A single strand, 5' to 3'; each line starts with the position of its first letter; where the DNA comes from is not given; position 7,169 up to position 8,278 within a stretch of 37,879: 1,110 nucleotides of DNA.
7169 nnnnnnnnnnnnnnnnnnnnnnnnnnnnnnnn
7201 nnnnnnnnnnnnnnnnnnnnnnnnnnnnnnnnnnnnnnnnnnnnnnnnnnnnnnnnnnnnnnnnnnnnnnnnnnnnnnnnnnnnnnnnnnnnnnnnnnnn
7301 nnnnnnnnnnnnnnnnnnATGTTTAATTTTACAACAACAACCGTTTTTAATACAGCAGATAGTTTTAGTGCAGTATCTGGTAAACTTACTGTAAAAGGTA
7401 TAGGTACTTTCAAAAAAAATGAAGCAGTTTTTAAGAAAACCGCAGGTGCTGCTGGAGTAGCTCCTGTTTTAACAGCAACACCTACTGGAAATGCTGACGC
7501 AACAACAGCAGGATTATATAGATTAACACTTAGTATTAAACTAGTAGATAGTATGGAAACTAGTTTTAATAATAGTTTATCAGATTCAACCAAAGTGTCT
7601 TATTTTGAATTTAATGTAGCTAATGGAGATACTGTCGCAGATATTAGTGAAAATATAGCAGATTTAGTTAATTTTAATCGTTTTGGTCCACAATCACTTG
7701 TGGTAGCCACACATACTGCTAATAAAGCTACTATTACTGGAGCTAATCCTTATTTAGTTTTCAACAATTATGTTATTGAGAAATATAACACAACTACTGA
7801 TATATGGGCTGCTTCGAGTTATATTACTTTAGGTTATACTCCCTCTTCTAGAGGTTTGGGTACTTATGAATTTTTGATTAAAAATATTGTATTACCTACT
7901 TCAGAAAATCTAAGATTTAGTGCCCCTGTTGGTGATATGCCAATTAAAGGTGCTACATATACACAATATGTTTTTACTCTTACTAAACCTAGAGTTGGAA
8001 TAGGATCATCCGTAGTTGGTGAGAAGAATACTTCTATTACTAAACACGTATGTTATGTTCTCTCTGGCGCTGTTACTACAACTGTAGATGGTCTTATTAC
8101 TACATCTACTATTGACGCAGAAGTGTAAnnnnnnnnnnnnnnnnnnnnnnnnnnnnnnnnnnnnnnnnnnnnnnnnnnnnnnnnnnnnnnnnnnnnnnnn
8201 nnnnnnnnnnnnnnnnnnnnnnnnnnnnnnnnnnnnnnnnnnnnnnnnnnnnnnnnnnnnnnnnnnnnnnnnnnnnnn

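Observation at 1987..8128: Bimodal Trp codon choice: probable high-abundance genes are TGA-free while neighbours use TGA for most Trp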

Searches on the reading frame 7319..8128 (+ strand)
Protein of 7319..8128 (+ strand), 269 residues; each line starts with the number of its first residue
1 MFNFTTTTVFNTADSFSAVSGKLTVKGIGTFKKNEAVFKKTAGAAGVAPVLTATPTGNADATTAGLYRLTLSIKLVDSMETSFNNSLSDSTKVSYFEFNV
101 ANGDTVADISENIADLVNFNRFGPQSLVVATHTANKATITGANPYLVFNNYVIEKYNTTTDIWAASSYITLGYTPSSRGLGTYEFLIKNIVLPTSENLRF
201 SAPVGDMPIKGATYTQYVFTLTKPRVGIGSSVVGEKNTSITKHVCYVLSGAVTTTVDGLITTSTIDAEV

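Call 7: search_protein_families(library=phrogs, proteins=[window:7319-8125:+], max_evalue=0.01)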
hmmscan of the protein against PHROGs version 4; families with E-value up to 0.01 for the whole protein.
seq(269 aa): 0 families

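Call 38: search_protein_families(library=pfam, max_evalue=0.01, proteins=[window:7319-8125:+])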
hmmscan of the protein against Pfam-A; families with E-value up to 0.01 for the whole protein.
seq(269 aa): 0 families

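Call 39: search_solved_structures(query=window:7319-8125:+, max_evalue=10)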
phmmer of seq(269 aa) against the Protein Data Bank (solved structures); distinct sequences matched with E-value up to 10: 0.

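Call 48: find_homologous_proteins(query=window:7319-8128:+, max_evalue=0.00001)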
Query window:7319-8128:+ (269 aa): 7 proteins with E <= 0.00001 among 2680 candidates.
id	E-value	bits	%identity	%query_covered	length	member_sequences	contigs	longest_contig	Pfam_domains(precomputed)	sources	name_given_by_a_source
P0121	2.5e-166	569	100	100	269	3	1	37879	-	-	-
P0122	1.2e-11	63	28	92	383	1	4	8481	-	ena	-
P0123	3.0e-11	61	28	92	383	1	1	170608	-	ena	-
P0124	3.1e-11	61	28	92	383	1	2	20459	-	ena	-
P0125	3.1e-11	61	28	92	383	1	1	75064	-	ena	-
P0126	4.1e-11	61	28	92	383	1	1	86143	-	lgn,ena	-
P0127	8.9e-10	56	25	94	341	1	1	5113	-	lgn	-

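Call 56: predict_structure(alignment_id=A1)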
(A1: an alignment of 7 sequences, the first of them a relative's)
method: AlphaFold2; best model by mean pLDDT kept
length: 269 residues; sequences in the alignment: 7
mean_pLDDT: 41.9   pTM: 0.42
mean pLDDT of the five models: 41.9, 40.4, 38.5, 34.4, 29.3
residues with pLDDT >= 90: 0; 70-90: 8; 50-70: 74; < 50: 187
segments of 3 or more residues with pLDDT < 50: 1-47, 59-61, 77-93, 121-125, 158-269
pLDDT, mean of each block of 10 residues (from residue 1): 33 25 23 24 40 54 62 52 39 56 66 61 53 72 60 50 25 28 38 32 33 45 32 32 43 30 22
secondary structure, 60 per line:
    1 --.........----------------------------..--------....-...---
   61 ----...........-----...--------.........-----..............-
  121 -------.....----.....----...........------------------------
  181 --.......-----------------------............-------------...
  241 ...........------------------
elements in order: E3-11 E50-53 E65-75 E92-100 H106-119 E128-132 E137-141 E146-156 H183-189 E213-224 E238-248

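Call 60: search_solved_structures(query=A2, max_evalue=1)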
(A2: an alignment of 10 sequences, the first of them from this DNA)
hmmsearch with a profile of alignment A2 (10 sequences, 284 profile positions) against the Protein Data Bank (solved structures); distinct sequences matched with E-value up to 1: 5.
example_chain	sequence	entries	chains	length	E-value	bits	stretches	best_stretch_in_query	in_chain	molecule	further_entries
2byk_B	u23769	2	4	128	0.32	13.5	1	118-177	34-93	CHRAC-14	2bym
7m0q_A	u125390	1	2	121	0.36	13.3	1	98-142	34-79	Network hallucinated protein 0738_mod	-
6ur7_A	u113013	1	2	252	0.38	13.2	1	48-170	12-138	Sel1 repeat family protein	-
6btm_B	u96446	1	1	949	0.52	12.8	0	151-210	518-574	Alternative Complex III subunit B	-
8q84_M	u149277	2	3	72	0.71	12.4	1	113-167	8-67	DASH complex subunit DAD4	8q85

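Call 61: find_homologous_proteins(query=A2, max_evalue=0.00001)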
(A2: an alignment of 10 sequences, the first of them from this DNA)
Query A2 (10 sequences) (269 aa, profile of the alignment): 1002 proteins with E <= 0.00001 among 8000 candidates; the best 120 are listed.
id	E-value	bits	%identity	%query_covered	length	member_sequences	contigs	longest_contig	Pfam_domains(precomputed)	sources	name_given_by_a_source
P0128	6.9e-124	431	28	100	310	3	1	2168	-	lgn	-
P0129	1.4e-123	430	28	92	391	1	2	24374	PF13004.14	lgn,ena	-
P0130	3.5e-123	429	28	92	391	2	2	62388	PF13004.14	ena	-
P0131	4.4e-123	428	27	100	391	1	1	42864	PF13004.14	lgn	-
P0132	4.5e-123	428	28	92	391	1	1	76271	PF13004.14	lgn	-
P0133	4.5e-123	428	27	100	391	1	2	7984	PF13004.14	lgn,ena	-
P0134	4.5e-123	428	27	100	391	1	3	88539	PF13004.14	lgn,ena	-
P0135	4.8e-123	428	28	100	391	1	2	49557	PF13004.14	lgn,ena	-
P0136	1.5e-122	426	27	100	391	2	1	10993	PF13004.14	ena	-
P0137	2.1e-122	426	27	100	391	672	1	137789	PF13004.14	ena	-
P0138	2.3e-122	426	28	92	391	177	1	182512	PF13004.14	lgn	-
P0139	1.1e-121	424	25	92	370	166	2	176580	-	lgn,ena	-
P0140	1.5e-121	423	27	100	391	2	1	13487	PF13004.14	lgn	-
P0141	3.7e-121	422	28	100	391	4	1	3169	PF13004.14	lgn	-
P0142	9.4e-121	421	26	99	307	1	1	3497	-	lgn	-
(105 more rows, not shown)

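Call 69: predict_structure(alignment_id=A3)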
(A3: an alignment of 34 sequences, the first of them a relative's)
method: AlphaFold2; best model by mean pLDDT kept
length: 269 residues; sequences in the alignment: 34
mean_pLDDT: 69.8   pTM: 0.63
mean pLDDT of the five models: 69.8, 63.8, 61.2, 60.3, 52.5
residues with pLDDT >= 90: 22; 70-90: 128; 50-70: 83; < 50: 36
segments of 3 or more residues with pLDDT < 50: 79-91, 191-202, 230-233, 266-269
pLDDT, mean of each block of 10 residues (from residue 1): 64 75 74 62 71 75 83 66 42 74 89 89 74 92 79 79 65 79 69 36 64 76 59 55 77 67 48
secondary structure, 60 per line:
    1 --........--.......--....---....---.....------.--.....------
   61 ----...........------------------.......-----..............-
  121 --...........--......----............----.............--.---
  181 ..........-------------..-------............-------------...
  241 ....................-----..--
elements in order: E3-10 E16-19 E22-25 E29-32 E36-40 E50-54 E65-75 E94-100 H106-119 H123-127 E128-133 E136-141 E146-157 E162-174 H183-190 E213-224 E238-248 H249-260

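Call 71: fold_search(model_id=the predicted structure, library=pdb)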
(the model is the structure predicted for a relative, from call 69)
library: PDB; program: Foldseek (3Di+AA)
matches with E <= 10: 506; with E <= 0.001: 6
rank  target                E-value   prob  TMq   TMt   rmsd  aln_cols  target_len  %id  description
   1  7qof_a                8.5e-06  1.00  0.49  0.42   8.3       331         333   11  Icosahedral capsid of the phicrAss001 virion (released 2023-03-29)
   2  8foy                  1.1e-04  1.00  0.29  0.17  10.1       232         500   15  Structure of Agrobacterium tumefaciens bacteriophage Milano contracted tail-sheath (released 2024-01-17)
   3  7qoh_e                2.0e-04  1.00  0.41  0.41   9.3       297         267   10  Unique vertex of the phicrAss001 virion with C5 symmetry imposed (released 2023-03-29)
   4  8fop_j                2.4e-04  1.00  0.30  0.18  12.7       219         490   18  Structure of Agrobacterium tumefaciens bacteriophage Milano curved tail (released 2024-01-17)
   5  8fqc_K1               4.8e-04  0.99  0.28  0.17  10.7       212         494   16  Structure of baseplate with receptor binding complex of Agrobacterium phage Milano (released 2024-01-31)
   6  8fqc_I1               5.1e-04  1.00  0.29  0.17  10.3       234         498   15  Structure of baseplate with receptor binding complex of Agrobacterium phage Milano (released 2024-01-31)
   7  9rku_BD               1.1e-03  0.97  0.28  0.17  10.1       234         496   14  Agrobacterium phage 7-7-1 baseplate (released 2025-12-10)
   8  9hz7_A                3.8e-03  0.94  0.28  0.17   9.9       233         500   15  Agrobacterium phage 7-7-1 tail (released 2025-12-10)
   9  9cba                  4.0e-03  0.97  0.25  0.16  14.6       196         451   14  Bacteriophage PhiTE contracted tail (released 2025-04-16)
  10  4nx9                  7.6e-03  1.00  0.28  0.28   6.7       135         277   11  Crystal structure of Pseudomonas aeruginosa flagellin FliC (released 2014-01-29)
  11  4wen_A                1.0e-02  0.10  0.12  0.13  28.7       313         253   10  Co-complex structure of the F4 fimbrial adhesin FaeG variant ac with llama single domain antibody V2 (released 2015-02-04)
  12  3gea_A                3.6e-02  0.08  0.13  0.13  27.6       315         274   10  Donor strand complemented FaeG monomer of F4 variant ad (released 2009-10-20)
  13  4we2                  3.8e-02  0.07  0.12  0.13  28.8       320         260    9  Donor strand complemented FaeG of F4ab fimbriae (released 2015-02-04)
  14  9c3b_A                4.8e-02  0.57  0.24  0.16  13.6       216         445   10  Structure of the Shigella flexneri bacteriophage Sf14 - tail helical (released 2025-02-05)
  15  8giu_1                6.0e-02  0.77  0.22  0.25   7.3       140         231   14  Mycobacterium phage Patience (released 2023-05-24)
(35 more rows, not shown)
